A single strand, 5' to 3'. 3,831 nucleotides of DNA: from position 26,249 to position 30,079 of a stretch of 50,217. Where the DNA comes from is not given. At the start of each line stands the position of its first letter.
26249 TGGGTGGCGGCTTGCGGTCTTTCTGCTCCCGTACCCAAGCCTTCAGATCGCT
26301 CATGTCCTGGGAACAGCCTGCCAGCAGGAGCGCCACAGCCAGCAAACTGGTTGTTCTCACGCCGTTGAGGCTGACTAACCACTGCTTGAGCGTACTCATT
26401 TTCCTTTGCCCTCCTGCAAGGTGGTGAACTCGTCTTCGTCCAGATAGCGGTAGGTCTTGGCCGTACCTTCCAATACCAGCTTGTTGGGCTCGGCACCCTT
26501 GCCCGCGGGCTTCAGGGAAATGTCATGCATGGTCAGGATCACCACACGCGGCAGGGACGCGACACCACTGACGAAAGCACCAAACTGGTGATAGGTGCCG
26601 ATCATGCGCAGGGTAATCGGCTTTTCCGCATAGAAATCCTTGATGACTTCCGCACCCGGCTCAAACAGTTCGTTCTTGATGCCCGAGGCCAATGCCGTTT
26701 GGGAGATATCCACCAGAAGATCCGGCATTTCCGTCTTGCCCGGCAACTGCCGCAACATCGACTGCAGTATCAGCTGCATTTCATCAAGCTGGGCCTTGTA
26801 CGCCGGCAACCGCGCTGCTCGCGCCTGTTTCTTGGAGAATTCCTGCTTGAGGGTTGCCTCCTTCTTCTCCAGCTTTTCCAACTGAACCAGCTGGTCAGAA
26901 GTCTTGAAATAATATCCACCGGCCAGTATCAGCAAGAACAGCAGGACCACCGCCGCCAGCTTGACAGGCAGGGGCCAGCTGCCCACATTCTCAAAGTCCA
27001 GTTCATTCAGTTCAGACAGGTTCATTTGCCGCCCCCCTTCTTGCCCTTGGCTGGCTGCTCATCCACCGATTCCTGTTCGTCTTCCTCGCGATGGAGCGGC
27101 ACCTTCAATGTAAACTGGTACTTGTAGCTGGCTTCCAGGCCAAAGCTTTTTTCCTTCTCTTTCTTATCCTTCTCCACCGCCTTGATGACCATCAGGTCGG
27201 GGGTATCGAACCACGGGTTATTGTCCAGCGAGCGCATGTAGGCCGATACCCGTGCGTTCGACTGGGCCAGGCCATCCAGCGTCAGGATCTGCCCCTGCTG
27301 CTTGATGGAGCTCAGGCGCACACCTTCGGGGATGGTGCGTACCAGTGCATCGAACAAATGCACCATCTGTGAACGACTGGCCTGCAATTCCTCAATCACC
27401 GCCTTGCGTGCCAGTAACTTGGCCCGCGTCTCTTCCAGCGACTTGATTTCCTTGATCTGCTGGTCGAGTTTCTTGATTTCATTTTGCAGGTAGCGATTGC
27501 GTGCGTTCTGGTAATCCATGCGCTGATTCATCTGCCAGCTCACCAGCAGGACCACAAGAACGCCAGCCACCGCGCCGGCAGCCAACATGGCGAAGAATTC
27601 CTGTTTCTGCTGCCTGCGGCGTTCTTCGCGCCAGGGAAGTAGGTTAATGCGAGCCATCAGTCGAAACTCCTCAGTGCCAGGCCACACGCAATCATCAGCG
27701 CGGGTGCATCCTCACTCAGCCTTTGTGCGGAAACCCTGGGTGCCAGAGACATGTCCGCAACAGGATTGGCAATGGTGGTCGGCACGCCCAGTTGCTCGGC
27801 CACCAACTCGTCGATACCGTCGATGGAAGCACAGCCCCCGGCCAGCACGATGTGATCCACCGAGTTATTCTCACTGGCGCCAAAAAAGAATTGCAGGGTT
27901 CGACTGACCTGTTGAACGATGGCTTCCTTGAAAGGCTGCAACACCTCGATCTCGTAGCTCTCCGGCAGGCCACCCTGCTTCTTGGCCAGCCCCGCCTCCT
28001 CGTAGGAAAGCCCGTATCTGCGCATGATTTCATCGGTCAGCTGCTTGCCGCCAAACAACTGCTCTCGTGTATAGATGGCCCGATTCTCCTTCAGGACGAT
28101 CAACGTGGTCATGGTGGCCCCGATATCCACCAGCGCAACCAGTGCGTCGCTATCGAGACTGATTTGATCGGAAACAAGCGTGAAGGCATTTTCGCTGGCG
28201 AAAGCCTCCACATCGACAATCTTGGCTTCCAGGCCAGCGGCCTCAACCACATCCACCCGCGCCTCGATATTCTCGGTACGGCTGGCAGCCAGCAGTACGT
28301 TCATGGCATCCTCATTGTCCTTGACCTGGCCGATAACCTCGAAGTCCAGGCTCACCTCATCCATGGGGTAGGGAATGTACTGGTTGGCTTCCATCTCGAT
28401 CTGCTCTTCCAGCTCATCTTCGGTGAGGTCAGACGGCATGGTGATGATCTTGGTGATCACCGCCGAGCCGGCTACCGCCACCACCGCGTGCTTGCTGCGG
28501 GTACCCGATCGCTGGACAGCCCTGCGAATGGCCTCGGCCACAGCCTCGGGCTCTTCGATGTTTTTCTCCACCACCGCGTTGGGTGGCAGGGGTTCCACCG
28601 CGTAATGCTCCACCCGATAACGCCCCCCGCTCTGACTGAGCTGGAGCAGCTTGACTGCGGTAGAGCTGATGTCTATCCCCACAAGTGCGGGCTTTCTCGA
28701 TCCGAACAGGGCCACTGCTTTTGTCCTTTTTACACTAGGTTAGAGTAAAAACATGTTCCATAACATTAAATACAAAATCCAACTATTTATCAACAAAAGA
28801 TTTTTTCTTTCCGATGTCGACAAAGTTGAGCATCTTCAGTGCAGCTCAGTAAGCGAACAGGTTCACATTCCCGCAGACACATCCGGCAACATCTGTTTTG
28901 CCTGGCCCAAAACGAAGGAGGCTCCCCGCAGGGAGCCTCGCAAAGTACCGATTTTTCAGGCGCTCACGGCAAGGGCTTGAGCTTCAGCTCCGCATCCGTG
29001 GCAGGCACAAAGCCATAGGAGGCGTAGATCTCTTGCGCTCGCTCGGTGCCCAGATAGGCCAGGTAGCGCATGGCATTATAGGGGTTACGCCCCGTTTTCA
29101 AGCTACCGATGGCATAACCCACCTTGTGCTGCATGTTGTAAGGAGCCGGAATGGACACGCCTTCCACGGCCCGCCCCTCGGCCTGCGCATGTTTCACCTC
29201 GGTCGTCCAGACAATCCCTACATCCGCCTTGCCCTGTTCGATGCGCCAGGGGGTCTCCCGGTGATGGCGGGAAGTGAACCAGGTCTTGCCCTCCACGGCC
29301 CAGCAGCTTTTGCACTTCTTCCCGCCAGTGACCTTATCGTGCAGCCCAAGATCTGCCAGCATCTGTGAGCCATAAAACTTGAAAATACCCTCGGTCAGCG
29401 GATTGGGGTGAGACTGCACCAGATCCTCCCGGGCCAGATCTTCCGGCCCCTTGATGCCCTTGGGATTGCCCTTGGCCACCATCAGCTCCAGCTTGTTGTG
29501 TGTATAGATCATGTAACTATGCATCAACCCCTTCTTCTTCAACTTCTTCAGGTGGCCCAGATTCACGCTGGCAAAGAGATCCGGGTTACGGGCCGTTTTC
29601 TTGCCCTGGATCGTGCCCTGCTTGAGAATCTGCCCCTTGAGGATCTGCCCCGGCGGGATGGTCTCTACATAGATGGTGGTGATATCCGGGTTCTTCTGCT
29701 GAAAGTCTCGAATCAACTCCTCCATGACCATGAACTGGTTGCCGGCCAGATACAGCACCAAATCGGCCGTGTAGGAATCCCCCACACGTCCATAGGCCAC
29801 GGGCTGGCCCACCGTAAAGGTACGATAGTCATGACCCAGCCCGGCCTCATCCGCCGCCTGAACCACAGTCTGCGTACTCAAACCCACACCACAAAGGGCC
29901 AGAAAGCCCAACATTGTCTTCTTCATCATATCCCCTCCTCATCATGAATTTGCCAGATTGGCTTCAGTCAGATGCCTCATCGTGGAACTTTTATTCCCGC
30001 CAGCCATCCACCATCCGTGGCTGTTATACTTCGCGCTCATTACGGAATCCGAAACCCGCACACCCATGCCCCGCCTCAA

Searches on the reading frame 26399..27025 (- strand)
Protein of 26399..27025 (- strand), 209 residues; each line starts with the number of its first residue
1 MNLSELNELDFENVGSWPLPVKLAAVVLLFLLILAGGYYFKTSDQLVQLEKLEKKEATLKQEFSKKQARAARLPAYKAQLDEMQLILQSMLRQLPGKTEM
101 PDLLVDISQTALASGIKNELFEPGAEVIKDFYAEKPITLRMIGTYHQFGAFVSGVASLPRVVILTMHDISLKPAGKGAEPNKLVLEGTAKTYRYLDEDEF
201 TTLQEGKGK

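Call 43: search_protein_families(library=pfam, proteins=[window:26399-27025:-], max_evalue=0.00001)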
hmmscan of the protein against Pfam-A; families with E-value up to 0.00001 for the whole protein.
window:26399-27025:- (209 aa): 1 family
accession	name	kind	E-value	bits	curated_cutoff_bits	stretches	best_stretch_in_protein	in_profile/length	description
PF04350.18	PilO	-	1.3e-48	165.2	22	1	49-196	1-145/145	Pilus assembly protein, PilO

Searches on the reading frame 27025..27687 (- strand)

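Call 43: search_protein_families(library=pfam, proteins=[window:27025-27687:-], max_evalue=0.00001)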
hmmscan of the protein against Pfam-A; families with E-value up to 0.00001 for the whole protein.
window:27025-27687:- (221 aa): 1 family
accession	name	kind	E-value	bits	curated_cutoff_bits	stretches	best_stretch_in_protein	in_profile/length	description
PF05137.18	PilN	-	1.2e-22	80.2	22.8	1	110-186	1-76/78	Fimbrial assembly protein (PilN)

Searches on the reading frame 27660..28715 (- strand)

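Call 44: search_protein_families(library=pfam, proteins=[window:27660-28715:-], max_evalue=0.00001)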
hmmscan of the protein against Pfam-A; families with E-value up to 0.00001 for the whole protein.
window:27660-28715:- (352 aa): 2 families
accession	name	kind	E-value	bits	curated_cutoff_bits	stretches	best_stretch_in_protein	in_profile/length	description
PF11104.14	PilM_2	-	2.8e-143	477.4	27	1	13-351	1-340/340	Type IV pilus assembly protein PilM;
PF14450.12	FtsA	-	5e-13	50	31.8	1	194-322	1-120/127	Cell division protein FtsA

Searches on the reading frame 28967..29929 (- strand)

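Call 44: search_protein_families(library=pfam, proteins=[window:28967-29929:-], max_evalue=0.00001)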
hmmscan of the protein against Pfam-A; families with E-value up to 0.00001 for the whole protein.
window:28967-29929:- (321 aa): 2 families
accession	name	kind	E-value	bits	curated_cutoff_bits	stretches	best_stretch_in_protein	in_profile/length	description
PF13531.11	SBP_bac_11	-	3.3e-34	119.1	25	1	57-307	1-226/227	Bacterial extracellular solute-binding protein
PF01547.30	SBP_bac_1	-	7.3e-07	29.9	26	0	231-300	226-307/307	Bacterial extracellular solute-binding protein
